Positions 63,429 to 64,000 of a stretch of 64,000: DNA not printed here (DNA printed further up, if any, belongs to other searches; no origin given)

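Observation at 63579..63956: Chimeric AAA-ATPase N-terminus / Mrr endonuclease C-terminus ORF coupled to glpK at the window edge: likely remnant or edge of a defence locus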

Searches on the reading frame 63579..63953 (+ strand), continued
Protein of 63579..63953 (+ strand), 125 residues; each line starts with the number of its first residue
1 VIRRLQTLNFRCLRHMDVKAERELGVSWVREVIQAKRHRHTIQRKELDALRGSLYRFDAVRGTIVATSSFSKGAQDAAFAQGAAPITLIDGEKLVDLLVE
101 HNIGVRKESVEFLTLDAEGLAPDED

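Call 64: search_dna_similar(query=L012:8861-10342:+, collection=plasmids, mode=protein, max_rows=12)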
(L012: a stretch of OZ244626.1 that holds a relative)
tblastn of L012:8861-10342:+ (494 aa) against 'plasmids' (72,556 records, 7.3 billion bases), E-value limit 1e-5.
Records with a match: 33; places in all: 36; records where one place covers at least 80% of the query: 0.
Best place of each record, by identity: <60% 33.
By first word of the organism name: Roseomonas 4; Lactobacillus 4; Escherichia 3; Leuconostoc 3; Vibrio 2; Enterococcus 2; Streptomyces 2; Trichormus 2; Pediococcus 2; Limosilactobacillus 2; and 7 more.
By predicted mobility (MOB-suite, as given by PLSDB): non-mobilizable 19; mobilizable 9; conjugative 5.
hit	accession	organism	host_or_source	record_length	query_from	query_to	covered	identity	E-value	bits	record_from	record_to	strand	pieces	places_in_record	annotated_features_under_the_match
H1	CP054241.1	Escherichia coli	Homo sapiens,bone infection of foot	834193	103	489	78%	39.2%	5e-64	232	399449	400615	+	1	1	restriction endonuclease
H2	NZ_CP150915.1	Vibrio parahaemolyticus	Penaeus vannamei,cell culture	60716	110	482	76%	40.2%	2e-58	216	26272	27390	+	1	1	restriction endonuclease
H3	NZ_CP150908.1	Vibrio parahaemolyticus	-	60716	110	482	76%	40.2%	2e-58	216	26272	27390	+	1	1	restriction endonuclease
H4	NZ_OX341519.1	Aminobacter niigataensis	-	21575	313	480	34%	36.3%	9e-9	66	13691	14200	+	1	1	restriction endonuclease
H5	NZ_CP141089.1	Escherichia coli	Homo sapiens,Infected Human Urine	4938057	321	482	33%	33.5%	1e-8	65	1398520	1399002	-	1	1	none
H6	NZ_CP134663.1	Escherichia coli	Larus michahellis,bacteria,cloaca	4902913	321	482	33%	33.5%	2e-8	65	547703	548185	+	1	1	none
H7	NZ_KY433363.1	Proteus mirabilis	-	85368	345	481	28%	38.6%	2e-8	64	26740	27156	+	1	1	restriction endonuclease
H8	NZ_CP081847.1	Enterococcus raffinosus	Homo sapiens,feces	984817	316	470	31%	33.7%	1e-12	78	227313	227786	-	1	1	restriction endonuclease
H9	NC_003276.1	Nostoc sp. PCC 7120 = FACHB-418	-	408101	304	481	36%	29.2%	1e-6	59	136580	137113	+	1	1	restriction endonuclease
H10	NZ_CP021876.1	Enterococcus wangshanyuanii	cell culture,fecal sample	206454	324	472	30%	34.6%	4e-10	70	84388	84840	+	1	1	restriction endonuclease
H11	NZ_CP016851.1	Pseudomonas sp. TMW 2.1634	cell culture,poultry meat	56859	321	481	33%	31.9%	2e-7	62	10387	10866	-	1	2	restriction endonuclease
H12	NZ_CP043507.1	Acetobacter vaccinii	cell culture,blue berry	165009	325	471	30%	34.2%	1e-9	69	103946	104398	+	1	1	restriction endonuclease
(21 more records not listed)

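Call 65: predict_structure(alignment_id=A3)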
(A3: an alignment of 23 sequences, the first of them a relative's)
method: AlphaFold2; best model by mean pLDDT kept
length: 146 residues; sequences in the alignment: 23
mean_pLDDT: 47.4   pTM: 0.37
mean pLDDT of the five models: 47.4, 43.0, 42.9, 42.5, 39.0
residues with pLDDT >= 90: 0; 70-90: 1; 50-70: 66; < 50: 79
segments of 3 or more residues with pLDDT < 50: 27-29, 37-57, 75-108, 125-134, 136-146
pLDDT, mean of each block of 10 residues (from residue 1): 58 56 53 48 37 49 63 46 34 41 41 63 41 39 37
secondary structure, 60 per line:
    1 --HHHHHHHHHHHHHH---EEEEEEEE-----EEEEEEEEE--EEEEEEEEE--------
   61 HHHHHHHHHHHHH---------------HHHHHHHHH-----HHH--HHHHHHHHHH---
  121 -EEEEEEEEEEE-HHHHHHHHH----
elements in order: H3-16 E20-27 E33-41 E44-52 H61-73 H89-97 H108-117 E122-132 H134-142

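Call 67: list_cluster_members(proteins=[P0001])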
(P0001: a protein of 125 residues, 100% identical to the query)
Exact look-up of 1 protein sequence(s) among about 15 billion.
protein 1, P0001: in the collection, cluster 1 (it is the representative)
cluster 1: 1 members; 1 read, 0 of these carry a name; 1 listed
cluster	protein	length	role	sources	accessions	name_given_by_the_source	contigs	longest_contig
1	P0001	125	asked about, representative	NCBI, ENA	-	-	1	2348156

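Call 69: find_encoding_contigs(protein=P0054, flank=4000, max_places=2)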
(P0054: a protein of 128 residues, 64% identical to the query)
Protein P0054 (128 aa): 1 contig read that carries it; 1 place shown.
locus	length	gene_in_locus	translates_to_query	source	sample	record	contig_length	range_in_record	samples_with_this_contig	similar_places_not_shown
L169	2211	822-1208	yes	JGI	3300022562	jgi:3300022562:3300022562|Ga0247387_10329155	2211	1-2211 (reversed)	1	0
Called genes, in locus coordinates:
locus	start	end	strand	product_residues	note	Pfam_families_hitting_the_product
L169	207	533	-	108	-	-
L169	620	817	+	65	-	PF12728:HTH_17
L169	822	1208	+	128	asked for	PF04471:Mrr_cat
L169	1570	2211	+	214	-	?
